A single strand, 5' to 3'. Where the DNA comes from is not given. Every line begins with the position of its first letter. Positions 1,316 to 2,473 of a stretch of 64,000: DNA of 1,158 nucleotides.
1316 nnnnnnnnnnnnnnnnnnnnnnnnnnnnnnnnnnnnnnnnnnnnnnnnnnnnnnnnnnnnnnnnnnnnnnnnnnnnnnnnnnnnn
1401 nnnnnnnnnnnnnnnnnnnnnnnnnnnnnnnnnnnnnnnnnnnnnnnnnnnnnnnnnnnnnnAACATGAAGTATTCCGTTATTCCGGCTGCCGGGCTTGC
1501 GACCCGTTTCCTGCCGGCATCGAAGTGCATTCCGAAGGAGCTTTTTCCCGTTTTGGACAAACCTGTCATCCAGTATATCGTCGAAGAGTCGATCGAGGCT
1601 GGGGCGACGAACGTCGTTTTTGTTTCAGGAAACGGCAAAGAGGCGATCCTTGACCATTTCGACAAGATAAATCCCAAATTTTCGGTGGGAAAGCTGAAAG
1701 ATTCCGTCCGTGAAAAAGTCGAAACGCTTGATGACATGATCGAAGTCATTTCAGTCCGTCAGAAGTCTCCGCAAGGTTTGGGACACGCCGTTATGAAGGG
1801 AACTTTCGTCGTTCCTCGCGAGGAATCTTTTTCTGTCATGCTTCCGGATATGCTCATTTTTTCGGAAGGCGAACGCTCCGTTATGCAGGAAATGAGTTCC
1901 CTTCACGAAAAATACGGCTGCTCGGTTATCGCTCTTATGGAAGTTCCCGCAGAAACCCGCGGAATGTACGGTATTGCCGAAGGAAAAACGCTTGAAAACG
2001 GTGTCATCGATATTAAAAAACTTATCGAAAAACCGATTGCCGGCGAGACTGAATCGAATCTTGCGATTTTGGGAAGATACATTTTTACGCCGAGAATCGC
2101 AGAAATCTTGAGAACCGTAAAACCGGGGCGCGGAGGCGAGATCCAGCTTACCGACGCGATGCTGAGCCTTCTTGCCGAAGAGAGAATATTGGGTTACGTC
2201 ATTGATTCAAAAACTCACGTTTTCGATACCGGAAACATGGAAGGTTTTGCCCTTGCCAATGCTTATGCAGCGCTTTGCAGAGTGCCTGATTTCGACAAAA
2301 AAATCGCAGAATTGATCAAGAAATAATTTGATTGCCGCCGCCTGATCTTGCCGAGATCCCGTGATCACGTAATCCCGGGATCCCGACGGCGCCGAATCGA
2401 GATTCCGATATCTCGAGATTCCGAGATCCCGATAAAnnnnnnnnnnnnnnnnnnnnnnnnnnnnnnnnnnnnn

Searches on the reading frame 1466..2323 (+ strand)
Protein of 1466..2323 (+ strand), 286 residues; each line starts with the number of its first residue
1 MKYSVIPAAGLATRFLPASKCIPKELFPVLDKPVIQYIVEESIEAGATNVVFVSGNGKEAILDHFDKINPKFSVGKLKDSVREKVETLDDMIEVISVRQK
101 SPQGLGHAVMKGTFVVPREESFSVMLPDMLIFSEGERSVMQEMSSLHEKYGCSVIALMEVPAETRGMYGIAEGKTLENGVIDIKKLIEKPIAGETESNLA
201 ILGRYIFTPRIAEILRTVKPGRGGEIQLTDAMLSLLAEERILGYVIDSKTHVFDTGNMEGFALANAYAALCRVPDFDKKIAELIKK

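Call 46: find_encoding_contigs(protein=window:1466-2323:+, flank=1500, max_places=10)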
Protein window:1466-2323:+ (286 aa): 23 contigs read that carry it; 7 places shown.
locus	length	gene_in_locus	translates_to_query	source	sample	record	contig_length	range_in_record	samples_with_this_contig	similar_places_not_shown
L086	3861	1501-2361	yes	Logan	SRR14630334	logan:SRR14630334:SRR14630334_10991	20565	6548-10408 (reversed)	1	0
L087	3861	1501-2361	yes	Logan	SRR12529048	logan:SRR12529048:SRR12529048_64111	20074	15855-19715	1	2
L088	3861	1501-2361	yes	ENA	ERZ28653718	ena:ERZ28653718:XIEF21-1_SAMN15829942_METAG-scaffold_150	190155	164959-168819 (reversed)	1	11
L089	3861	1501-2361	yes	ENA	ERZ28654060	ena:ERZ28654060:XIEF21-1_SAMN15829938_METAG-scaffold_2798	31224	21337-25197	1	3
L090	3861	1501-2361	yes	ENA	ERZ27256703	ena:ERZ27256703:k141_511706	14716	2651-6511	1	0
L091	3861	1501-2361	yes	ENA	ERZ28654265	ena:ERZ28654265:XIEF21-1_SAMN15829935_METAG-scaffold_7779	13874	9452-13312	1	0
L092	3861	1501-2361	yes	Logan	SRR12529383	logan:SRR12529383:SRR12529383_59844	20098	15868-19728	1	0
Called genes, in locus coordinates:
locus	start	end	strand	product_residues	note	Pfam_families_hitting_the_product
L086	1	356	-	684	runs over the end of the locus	PF13646:HEAT_2 (weak)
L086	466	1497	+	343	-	PF01230:HIT (faint), PF02744:GalP_UDP_tr_C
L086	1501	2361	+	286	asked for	PF00483:NTP_transferase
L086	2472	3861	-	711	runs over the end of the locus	PF13191:AAA_16 (weak), PF23569:NBD_SMAX1, PF00004:AAA, PF17871:AAA_lid_9, PF00004:AAA, PF07724:AAA_2, PF07728:AAA_5, PF10431:ClpB_D2-small, +15 more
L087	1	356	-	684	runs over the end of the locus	PF13646:HEAT_2 (weak)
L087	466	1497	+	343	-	PF01230:HIT (faint), PF02744:GalP_UDP_tr_C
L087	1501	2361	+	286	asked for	PF00483:NTP_transferase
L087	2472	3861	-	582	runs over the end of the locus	?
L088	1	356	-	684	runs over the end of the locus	PF13646:HEAT_2 (weak)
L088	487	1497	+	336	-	PF01230:HIT (faint), PF02744:GalP_UDP_tr_C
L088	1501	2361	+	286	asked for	PF00483:NTP_transferase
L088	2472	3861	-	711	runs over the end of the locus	PF13191:AAA_16 (weak), PF23569:NBD_SMAX1, PF00004:AAA, PF17871:AAA_lid_9, PF00004:AAA, PF07724:AAA_2, PF07728:AAA_5, PF10431:ClpB_D2-small, +15 more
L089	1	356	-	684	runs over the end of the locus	PF13646:HEAT_2 (weak)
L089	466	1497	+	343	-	PF01230:HIT (faint), PF02744:GalP_UDP_tr_C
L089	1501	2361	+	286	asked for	PF00483:NTP_transferase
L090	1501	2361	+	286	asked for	PF00483:NTP_transferase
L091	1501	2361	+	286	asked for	PF00483:NTP_transferase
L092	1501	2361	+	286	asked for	PF00483:NTP_transferase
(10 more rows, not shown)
